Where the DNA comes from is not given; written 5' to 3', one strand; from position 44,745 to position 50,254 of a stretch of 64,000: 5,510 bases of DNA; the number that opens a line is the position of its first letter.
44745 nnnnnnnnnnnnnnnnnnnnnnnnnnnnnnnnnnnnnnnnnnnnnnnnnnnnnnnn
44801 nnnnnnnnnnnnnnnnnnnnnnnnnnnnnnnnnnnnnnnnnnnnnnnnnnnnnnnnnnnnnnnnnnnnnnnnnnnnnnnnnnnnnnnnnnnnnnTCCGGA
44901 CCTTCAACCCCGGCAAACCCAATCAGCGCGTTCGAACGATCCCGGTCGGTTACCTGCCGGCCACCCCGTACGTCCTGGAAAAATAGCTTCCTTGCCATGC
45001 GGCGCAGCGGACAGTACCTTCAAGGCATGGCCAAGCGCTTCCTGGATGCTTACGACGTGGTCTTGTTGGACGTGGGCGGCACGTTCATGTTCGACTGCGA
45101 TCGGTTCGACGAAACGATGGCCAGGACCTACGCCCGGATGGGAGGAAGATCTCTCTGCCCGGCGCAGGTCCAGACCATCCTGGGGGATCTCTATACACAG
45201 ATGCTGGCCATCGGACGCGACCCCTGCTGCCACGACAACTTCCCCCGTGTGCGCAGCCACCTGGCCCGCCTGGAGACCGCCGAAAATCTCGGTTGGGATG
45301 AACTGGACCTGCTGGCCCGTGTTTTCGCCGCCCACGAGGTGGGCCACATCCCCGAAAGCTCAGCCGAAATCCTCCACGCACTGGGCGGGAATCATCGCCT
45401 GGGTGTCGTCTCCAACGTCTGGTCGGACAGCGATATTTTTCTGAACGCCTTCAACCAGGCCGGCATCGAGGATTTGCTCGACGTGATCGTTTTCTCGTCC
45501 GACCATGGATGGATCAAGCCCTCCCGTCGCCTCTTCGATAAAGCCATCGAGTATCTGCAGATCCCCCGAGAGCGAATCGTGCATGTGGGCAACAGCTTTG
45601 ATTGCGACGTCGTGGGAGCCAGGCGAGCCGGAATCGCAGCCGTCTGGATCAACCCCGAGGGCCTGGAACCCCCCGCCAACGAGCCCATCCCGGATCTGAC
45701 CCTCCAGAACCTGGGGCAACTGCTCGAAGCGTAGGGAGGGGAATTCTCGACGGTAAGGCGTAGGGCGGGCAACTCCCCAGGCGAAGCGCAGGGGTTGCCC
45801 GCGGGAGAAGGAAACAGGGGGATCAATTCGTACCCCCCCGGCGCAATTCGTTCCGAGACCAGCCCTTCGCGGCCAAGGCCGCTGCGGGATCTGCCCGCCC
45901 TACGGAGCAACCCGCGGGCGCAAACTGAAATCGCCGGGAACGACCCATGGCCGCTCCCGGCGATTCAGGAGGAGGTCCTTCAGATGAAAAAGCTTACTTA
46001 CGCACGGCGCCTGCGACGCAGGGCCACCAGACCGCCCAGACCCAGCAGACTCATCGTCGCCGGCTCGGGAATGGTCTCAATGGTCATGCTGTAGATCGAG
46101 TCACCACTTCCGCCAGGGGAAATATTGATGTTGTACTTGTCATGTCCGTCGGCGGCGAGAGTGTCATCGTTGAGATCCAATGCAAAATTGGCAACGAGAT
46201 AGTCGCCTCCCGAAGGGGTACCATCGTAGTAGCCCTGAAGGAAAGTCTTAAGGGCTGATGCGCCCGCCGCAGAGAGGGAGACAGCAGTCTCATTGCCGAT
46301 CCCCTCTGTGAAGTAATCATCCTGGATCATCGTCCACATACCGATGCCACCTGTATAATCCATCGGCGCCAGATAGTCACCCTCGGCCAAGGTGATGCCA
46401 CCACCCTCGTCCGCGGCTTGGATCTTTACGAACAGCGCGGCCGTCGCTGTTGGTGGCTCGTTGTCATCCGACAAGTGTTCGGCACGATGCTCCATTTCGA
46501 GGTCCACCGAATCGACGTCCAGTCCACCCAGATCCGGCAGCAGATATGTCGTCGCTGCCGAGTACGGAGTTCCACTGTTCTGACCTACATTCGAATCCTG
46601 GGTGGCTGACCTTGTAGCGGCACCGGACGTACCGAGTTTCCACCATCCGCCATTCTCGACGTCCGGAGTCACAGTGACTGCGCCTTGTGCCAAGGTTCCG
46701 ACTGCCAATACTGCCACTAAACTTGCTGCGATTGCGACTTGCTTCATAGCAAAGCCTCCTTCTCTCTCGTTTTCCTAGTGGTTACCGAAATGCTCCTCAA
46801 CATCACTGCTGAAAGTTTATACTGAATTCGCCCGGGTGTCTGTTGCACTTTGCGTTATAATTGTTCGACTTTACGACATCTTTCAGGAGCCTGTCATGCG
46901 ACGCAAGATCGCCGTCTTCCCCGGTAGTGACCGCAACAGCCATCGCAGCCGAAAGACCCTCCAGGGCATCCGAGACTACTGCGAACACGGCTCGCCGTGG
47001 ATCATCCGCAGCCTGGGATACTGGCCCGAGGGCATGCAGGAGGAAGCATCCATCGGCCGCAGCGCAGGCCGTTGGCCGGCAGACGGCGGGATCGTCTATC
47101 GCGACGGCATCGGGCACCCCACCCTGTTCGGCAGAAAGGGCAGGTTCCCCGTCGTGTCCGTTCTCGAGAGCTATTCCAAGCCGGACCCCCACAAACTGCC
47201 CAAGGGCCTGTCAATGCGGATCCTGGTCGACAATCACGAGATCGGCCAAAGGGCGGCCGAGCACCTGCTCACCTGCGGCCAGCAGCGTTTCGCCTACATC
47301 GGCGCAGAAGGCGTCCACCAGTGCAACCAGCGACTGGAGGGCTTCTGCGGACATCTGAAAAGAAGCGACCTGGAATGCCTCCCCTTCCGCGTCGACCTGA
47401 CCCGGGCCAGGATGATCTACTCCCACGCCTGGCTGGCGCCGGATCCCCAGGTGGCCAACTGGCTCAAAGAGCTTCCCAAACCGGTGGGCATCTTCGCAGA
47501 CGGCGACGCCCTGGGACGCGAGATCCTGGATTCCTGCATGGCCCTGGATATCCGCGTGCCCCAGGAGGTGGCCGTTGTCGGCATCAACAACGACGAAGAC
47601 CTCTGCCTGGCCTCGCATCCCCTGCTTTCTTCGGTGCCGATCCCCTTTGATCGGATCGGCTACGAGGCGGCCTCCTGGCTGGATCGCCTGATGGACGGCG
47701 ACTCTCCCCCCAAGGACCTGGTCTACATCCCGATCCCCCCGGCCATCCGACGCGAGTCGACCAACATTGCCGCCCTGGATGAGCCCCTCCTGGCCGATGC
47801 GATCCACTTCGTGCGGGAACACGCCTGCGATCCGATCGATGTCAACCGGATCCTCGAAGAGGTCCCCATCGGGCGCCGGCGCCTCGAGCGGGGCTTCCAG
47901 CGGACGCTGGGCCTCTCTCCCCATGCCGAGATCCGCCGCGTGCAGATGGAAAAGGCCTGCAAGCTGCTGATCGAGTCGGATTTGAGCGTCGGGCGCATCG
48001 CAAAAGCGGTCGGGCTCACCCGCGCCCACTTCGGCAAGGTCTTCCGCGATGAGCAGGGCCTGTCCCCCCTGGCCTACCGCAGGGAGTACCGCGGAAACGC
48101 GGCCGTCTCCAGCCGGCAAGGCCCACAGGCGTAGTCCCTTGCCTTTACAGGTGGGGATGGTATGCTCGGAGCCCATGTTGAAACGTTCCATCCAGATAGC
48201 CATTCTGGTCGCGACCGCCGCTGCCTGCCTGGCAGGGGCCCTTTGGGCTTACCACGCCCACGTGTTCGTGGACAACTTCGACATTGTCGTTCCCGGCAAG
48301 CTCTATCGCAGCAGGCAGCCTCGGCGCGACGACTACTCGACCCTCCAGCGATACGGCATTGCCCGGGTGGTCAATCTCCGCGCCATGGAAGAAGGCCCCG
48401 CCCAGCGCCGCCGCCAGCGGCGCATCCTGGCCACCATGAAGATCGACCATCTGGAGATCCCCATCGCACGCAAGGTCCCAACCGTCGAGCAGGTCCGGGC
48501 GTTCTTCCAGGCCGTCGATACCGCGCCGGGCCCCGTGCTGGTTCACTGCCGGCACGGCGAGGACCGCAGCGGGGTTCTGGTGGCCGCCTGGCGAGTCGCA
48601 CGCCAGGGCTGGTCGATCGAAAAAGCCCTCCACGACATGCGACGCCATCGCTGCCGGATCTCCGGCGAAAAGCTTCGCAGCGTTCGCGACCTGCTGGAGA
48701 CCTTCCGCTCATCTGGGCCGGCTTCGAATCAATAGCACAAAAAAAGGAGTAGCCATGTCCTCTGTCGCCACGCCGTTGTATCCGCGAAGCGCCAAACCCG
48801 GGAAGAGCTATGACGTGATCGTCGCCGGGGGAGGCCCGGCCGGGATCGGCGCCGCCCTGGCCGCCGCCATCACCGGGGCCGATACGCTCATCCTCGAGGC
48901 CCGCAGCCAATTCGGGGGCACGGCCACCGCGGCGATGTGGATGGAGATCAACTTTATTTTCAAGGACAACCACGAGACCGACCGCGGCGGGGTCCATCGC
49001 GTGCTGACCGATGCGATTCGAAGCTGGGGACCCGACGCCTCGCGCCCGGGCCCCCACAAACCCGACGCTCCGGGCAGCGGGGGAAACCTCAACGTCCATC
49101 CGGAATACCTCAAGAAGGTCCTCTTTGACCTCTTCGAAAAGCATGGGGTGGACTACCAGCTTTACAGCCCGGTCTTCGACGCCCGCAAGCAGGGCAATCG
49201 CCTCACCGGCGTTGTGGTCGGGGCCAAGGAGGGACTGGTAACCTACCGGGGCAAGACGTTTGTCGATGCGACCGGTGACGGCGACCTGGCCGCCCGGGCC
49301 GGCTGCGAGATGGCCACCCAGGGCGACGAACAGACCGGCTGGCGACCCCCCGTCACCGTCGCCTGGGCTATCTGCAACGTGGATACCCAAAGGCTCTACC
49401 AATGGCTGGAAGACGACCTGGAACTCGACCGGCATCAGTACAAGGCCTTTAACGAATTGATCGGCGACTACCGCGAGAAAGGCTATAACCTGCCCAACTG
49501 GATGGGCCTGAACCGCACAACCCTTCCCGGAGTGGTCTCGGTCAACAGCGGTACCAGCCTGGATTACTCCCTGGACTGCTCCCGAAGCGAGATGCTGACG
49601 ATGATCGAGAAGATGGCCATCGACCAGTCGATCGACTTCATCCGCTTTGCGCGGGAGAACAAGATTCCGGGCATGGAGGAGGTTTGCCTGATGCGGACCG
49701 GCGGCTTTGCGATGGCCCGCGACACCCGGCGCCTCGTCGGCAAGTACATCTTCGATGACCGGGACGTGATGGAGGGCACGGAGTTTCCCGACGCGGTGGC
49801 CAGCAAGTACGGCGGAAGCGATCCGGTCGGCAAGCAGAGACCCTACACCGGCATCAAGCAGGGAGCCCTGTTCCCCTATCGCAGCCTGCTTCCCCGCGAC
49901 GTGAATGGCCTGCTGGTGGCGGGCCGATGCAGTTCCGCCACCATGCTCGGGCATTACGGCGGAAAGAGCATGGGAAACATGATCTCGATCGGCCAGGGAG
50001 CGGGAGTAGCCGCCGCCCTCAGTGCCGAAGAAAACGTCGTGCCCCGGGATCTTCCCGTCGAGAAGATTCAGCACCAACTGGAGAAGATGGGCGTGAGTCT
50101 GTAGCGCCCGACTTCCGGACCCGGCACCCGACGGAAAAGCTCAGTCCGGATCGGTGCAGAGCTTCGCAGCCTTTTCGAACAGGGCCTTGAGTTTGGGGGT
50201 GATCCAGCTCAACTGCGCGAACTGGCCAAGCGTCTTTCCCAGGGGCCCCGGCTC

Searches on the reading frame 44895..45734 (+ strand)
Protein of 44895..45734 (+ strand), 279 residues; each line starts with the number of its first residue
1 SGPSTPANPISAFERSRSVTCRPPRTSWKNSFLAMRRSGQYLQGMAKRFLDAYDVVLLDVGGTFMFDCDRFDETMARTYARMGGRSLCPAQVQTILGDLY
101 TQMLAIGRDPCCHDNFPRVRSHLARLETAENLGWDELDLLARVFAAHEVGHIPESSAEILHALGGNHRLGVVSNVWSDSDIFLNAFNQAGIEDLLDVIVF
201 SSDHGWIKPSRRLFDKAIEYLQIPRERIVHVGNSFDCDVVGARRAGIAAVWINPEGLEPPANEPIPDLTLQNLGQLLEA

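Call 8: search_protein_families(library=pfam, max_evalue=0.001, proteins=[window:44895-45734:+])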
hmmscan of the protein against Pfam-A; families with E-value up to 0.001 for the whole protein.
window:44895-45734:+ (279 aa): 3 families
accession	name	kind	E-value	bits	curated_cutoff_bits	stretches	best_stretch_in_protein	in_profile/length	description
PF13419.12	HAD_2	-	5.7e-11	43.3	23.8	1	156-252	84-178/178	Haloacid dehalogenase-like hydrolase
PF00702.32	Hydrolase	-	1.6e-10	42.2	26.4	1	53-246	1-191/191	haloacid dehalogenase-like hydrolase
PF13242.12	Hydrolase_like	-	3.3e-07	30.6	22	1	208-253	4-49/75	HAD-hyrolase-like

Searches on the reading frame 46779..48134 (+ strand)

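Call 8: search_protein_families(library=pfam, max_evalue=0.001, proteins=[window:46779-48134:+])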
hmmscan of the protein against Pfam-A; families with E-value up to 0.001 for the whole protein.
window:46779-48134:+ (451 aa): 3 families
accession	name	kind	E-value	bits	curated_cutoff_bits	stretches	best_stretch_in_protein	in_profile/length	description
PF13377.12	Peripla_BP_3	-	1e-26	94.4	26.5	1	160-328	1-167/167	Periplasmic binding protein-like domain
PF12833.13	HTH_18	-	4.1e-16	59.5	33.6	1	361-435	4-79/80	Helix-turn-helix domain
PF00165.29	HTH_AraC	-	1.5e-09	38.2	26.6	1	400-435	7-42/42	Bacterial regulatory helix-turn-helix proteins, AraC family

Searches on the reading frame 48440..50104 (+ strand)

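Call 8: search_protein_families(library=pfam, max_evalue=0.001, proteins=[window:48440-50104:+])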
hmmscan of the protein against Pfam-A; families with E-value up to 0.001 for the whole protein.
window:48440-50104:+ (554 aa): 5 families
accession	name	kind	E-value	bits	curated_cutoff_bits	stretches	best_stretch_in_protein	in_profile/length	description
PF12831.13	FAD_oxidored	-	1.2e-69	236.1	27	1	125-547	1-416/416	FAD dependent oxidoreductase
PF01266.30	DAO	-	7.4e-06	26.2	27.9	0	125-163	1-39/353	FAD dependent oxidoreductase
PF00890.30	FAD_binding_2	-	7.2e-05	22.6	20.4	1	125-165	1-41/414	FAD binding domain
PF13450.12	NAD_binding_8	-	0.00064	20.4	21.9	0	128-163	1-36/68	NAD(P)-binding Rossmann-like domain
PF07992.20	Pyr_redox_2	-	0.00087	19.2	26.1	0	124-157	1-34/291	Pyridine nucleotide-disulphide oxidoreductase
